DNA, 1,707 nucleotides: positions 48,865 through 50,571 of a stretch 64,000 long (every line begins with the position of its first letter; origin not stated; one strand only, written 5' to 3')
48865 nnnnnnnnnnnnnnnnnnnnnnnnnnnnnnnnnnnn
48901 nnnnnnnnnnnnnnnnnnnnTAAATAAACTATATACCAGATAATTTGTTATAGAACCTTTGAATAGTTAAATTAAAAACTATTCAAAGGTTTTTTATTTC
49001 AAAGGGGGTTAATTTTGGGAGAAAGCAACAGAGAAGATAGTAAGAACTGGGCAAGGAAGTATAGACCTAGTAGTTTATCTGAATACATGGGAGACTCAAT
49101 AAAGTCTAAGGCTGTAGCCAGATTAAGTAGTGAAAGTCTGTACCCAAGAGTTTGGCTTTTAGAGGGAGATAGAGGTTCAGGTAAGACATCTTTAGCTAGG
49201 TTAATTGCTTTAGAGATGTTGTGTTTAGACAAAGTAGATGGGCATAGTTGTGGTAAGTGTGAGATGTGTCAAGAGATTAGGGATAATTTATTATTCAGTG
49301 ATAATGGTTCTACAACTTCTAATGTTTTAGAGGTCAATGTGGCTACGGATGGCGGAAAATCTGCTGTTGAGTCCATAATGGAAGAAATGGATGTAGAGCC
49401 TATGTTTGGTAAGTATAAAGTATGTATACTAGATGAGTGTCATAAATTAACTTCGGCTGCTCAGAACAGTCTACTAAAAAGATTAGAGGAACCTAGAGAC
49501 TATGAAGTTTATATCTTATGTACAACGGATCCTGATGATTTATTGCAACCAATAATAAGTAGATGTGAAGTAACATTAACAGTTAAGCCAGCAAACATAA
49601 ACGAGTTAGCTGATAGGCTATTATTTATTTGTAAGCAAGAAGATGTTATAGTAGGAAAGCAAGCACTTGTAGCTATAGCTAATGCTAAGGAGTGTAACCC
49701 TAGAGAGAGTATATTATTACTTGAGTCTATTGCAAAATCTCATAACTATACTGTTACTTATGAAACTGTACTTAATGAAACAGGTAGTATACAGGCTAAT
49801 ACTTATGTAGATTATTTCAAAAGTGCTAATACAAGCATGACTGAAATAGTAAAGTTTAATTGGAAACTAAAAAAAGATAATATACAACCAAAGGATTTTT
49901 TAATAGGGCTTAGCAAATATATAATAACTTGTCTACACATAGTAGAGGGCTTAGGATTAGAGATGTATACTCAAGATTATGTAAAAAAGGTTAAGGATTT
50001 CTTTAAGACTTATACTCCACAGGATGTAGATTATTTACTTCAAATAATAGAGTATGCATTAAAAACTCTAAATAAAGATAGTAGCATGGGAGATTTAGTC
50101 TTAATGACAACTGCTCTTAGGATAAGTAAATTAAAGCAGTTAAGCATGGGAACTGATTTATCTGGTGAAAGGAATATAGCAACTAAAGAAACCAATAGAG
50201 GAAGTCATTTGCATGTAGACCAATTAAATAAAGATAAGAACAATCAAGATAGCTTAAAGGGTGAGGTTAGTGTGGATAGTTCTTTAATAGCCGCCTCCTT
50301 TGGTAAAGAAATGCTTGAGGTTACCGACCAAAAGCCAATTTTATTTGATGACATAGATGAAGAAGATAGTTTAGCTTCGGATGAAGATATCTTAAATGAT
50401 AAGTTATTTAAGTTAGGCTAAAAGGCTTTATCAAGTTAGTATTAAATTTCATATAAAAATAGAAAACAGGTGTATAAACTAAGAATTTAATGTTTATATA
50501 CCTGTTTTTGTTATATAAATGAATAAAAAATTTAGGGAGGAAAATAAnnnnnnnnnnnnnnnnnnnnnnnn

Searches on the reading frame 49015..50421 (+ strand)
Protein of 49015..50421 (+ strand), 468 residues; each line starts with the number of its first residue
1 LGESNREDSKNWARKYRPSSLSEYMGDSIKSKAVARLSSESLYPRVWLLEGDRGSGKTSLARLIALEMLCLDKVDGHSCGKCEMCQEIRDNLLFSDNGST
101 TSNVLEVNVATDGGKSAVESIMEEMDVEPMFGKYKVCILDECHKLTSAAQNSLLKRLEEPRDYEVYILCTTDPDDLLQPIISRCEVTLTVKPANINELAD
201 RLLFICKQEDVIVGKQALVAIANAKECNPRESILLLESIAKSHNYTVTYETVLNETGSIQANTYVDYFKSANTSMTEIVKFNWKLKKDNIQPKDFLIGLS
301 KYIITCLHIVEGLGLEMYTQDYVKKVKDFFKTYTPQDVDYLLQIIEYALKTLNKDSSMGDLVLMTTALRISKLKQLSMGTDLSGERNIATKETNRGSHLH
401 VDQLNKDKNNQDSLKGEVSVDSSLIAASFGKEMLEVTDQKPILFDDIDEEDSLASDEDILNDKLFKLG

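Call 57: search_protein_families(library=pfam, proteins=[window:49015-50421:+], max_evalue=0.001)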
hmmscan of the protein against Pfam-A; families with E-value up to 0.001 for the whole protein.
window:49015-50421:+ (468 aa): 3 families
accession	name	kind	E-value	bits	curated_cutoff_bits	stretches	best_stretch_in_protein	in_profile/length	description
PF13177.12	DNA_pol3_delta2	-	3.1e-30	105.7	27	1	44-186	19-154/161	DNA polymerase III, delta subunit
PF00004.35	AAA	-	7.7e-09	36.5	21.2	1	48-190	2-129/131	ATPase family associated with various cellular activities (AAA)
PF07728.20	AAA_5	-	0.00016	22.2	22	0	48-160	3-93/139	AAA domain (dynein-related subfamily)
